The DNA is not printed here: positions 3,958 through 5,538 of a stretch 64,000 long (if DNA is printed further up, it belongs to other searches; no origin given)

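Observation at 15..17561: Seventeen-kb single-strand glycan locus: CDP-6-deoxyhexose pathway, four GT2, two GT-C (ArnT/PMT-like) transferases, a kinase-like gene, beta-helix protein and D,D-carboxypeptidase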

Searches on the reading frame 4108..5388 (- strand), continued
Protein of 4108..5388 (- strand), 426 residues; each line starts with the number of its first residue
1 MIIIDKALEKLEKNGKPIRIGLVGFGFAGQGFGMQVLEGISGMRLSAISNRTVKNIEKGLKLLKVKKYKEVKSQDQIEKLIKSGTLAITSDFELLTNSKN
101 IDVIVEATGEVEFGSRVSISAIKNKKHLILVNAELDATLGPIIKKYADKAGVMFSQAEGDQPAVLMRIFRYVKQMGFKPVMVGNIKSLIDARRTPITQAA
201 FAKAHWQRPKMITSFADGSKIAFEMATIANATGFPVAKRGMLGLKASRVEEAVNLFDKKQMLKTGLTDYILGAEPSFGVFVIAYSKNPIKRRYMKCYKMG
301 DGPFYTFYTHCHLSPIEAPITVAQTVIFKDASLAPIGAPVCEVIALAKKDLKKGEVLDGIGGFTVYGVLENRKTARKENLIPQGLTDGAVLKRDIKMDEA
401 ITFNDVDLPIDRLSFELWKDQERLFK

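Call 55: fold_search(model_id=the predicted structure, library=pdb)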
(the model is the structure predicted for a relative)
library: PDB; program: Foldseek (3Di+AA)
matches with E <= 10: 199; with E <= 0.001: 5
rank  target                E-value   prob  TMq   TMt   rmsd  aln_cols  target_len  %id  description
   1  8b6l_I                2.6e-04  1.00  0.43  0.35  14.5       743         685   11  Subtomogram average of the human Sec61-TRAP-OSTA-translocon (released 2022-12-07)
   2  7oci_F                2.7e-04  1.00  0.46  0.40  13.6       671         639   11  Cryo-EM structure of yeast Ost6p containing oligosaccharyltransferase complex (released 2022-02-16)
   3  6ftg_5                5.8e-04  1.00  0.43  0.37  15.6       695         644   12  Subtomogram average of OST-containing ribosome-translocon complexes from canine rough microsomal membranes (released 2018-03-21)
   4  6ezn_F                7.7e-04  1.00  0.43  0.37  15.1       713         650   12  Cryo-EM structure of the yeast oligosaccharyltransferase (OST) complex (released 2018-01-17)
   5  6c26_A                9.6e-04  1.00  0.44  0.38  15.3       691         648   12  The Cryo-EM structure of a eukaryotic oligosaccharyl transferase complex (released 2018-01-31)
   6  8agb_A                1.3e-03  1.00  0.46  0.40  14.4       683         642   12  Structure of yeast oligosaccharylransferase complex with lipid-linked oligosaccharide bound (released 2022-12-07)
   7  8agc_A                1.4e-03  1.00  0.46  0.37  14.3       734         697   11  Structure of yeast oligosaccharylransferase complex with lipid-linked oligosaccharide and non-acceptor peptide bound (released 2022-12-07)
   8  9n9j_I                1.7e-03  1.00  0.45  0.36  15.1       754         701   12  Structure of a GRP94 folding intermediate engaged with a CCDC134- and FKBP11-bound secretory translocon (released 2025-11-19)
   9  5f15                  3.0e-03  1.00  0.45  0.44   9.8       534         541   10  Crystal Structure of ArnT from Cupriavidus metallidurans bound to Undecaprenyl phosphate (released 2016-02-17)
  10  9s6t_A                3.1e-03  1.00  0.48  0.52   8.6       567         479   13  Ternary cryo-EM structure of chicken ALG12 with Dol25-PP-GlcNAc2Man7, Dol25-P-Man, and Fab (released 2026-03-18)
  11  5ezm                  1.0e-02  1.00  0.43  0.43  10.1       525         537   11  Crystal Structure of ArnT from Cupriavidus metallidurans in the apo state (released 2016-02-17)
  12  3waj                  1.2e-02  1.00  0.36  0.26  13.9       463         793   12  Crystal structure of the Archaeoglobus fulgidus oligosaccharyltransferase (O29867_ARCFU) complex with Zn and sulfate (released 2013-10-30)
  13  8pn9_A                1.9e-02  1.00  0.42  0.36  14.5       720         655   13  Structure of human oligosaccharyltransferase OST-A complex bound to NGI-1 (released 2024-05-08)
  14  9s6s_A                2.8e-02  1.00  0.37  0.37   7.2       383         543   11  Ternary cryo-EM structure of human ALG9 with Dol25-PP-GlcNAc2Man6, Dol25-P-Man and Fab (released 2026-03-18)
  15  3rce_A                3.8e-02  1.00  0.43  0.36  12.4       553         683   14  Bacterial oligosaccharyltransferase PglB (released 2011-06-15)
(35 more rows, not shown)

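Call 66: find_encoding_contigs(protein=P0019, flank=10000, max_places=1)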
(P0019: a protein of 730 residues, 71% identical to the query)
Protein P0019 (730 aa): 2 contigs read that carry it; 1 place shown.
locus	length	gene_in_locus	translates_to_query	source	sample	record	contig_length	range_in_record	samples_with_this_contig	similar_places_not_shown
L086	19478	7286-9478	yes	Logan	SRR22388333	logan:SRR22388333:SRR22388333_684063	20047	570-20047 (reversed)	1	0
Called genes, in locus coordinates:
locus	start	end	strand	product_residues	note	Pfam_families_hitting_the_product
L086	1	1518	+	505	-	?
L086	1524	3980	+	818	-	PF13439:Glyco_transf_4, PF13579:Glyco_trans_4_4, PF20706:GT4-conflict, PF00534:Glycos_transf_1, PF13692:Glyco_trans_1_4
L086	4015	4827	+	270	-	PF00483:NTP_transferase, PF12804:NTP_transf_3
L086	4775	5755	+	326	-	PF00459:Inositol_P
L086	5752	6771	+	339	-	PF01073:3Beta_HSD, PF01370:Epimerase, PF02719:Polysacc_synt_2 (faint), PF04321:RmlD_sub_bind, PF05368:NmrA (faint), PF07993:NAD_binding_4 (faint), PF13460:NAD_binding_10 (faint), PF16363:GDP_Man_Dehyd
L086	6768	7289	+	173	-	PF00908:dTDP_sugar_isom, PF05523:FdtA (weak)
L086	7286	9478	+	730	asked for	PF03447:NAD_binding_3 (weak), PF21135:DRL_cat, PF00535:Glycos_transf_2 (weak)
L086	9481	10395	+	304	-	PF00535:Glycos_transf_2, PF10111:Glyco_tranf_2_2 (faint), PF13641:Glyco_tranf_2_3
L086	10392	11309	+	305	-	PF00535:Glycos_transf_2, PF10111:Glyco_tranf_2_2 (weak), PF13641:Glyco_tranf_2_3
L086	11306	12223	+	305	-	PF00535:Glycos_transf_2, PF13641:Glyco_tranf_2_3, PF13632:Glyco_trans_2_3 (weak)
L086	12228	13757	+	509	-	-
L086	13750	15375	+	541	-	-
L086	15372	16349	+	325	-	-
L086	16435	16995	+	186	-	-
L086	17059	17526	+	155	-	PF04203:Sortase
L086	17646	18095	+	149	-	PF22811:Zn_ribbon_NrdR, PF03477:ATP-cone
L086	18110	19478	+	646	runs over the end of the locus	?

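Call 67: find_encoding_contigs(protein=P0121, flank=10000, max_places=3)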
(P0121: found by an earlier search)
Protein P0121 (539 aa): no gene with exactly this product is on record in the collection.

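Call 74: search_protein_families(library=pfam, proteins=[L013:8618-9853:+, L016:3045-3668:+, L015:8008-9060:+, L003:17133-18158:+, L003:18293-18889:+, L034:7901-9421:+, L034:6844-8010:+], max_evalue=0.01)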
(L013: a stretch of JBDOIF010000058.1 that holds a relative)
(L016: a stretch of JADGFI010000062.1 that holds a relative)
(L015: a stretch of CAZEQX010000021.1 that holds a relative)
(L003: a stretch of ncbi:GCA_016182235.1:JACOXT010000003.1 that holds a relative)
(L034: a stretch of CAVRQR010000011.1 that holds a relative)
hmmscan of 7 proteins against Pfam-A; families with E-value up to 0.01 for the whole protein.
L013:8618-9853:+ (411 aa): 1 family
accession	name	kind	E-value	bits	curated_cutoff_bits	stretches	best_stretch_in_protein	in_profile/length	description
PF13204.13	Apiosidase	-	4.7e-28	99.2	26.5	1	10-310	18-285/320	Apiosidase-like, catalytic domain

L016:3045-3668:+ (207 aa): 0 families

L015:8008-9060:+ (350 aa): 1 family
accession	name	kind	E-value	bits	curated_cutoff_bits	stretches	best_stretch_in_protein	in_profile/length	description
PF00953.26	Glycos_transf_4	-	6e-33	114.5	27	1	73-232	3-158/160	Glycosyl transferase family 4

L003:17133-18158:+ (341 aa): 0 families

L003:18293-18889:+ (198 aa): 0 families

L034:7901-9421:+ (506 aa): 9 families
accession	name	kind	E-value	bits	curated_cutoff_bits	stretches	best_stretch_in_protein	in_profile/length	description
PF03721.20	UDPG_MGDP_dh_N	-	1.4e-58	198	27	1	43-229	1-186/187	UDP-glucose/GDP-mannose dehydrogenase family, NAD binding domain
PF00984.24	UDPG_MGDP_dh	-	1.9e-27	95.6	25.4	1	245-351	1-93/94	UDP-glucose/GDP-mannose dehydrogenase family, central domain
PF03720.21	UDPG_MGDP_dh_C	-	4.8e-25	88.4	30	1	375-480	2-102/103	UDP-glucose/GDP-mannose dehydrogenase family, UDP binding domain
PF01266.30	DAO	-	0.00021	21.4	27.9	1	45-74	2-31/353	FAD dependent oxidoreductase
PF00070.33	Pyr_redox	-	0.00039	21.3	22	0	45-73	2-30/82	Pyridine nucleotide-disulphide oxidoreductase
PF02558.23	ApbA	-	0.0013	18.8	22.2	1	46-83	2-38/150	Ketopantoate reductase PanE/ApbA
PF01494.25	FAD_binding_3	-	0.0015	18.2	22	1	43-77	2-36/349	FAD binding domain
PF13450.12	NAD_binding_8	-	0.0023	18.6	21.9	0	47-72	1-26/68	NAD(P)-binding Rossmann-like domain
PF02737.24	3HCDH_N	-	0.0099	16.2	22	0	44-84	1-41/180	3-hydroxyacyl-CoA dehydrogenase, NAD binding domain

L034:6844-8010:+ (388 aa): 2 families
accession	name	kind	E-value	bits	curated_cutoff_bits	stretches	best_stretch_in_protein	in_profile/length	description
PF16822.11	ALGX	-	6.6e-07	29.7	26.5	1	243-341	31-129/268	SGNH hydrolase-like domain, acetyltransferase AlgX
PF13472.12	Lipase_GDSL_2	-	0.00038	21.4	32.9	1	105-190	1-88/178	GDSL-like Lipase/Acylhydrolase family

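Call 86: find_related_loci(query=A2, collection=metagenome_contigs, flank=10000)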
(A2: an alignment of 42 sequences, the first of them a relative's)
Query A2 (539 aa) in metagenome_contigs; peptide patterns used: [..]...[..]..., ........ (x = any residue, [..] = any of these).
389 stretches matched a pattern; 260 encode a relative of the query (tblastn E <= 1e-3); the best 80 are kept; 80 distinct loci.
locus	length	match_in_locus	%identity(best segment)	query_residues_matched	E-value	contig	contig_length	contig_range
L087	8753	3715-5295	74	15-539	0e+0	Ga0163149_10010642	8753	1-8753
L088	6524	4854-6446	72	12-539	0e+0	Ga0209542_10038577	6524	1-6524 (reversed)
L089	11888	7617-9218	71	11-539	0e+0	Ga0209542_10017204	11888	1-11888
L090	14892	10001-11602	70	11-539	0e+0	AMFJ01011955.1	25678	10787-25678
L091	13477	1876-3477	70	11-539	0e+0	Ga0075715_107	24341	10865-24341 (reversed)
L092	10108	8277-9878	67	2-539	0e+0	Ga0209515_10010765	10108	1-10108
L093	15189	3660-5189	71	25-539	0e+0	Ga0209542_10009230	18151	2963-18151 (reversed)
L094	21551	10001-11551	70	18-539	0e+0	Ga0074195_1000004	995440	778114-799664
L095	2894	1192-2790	67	3-539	0e+0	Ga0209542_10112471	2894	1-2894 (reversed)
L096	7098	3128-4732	69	3-539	0e+0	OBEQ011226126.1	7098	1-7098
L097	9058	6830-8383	72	17-539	0e+0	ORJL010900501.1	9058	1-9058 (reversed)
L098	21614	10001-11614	67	3-539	0e+0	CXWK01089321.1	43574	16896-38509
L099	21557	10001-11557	69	18-539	0e+0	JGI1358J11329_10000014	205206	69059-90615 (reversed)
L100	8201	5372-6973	66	2-539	0e+0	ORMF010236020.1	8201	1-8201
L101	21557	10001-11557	69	18-539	0e+0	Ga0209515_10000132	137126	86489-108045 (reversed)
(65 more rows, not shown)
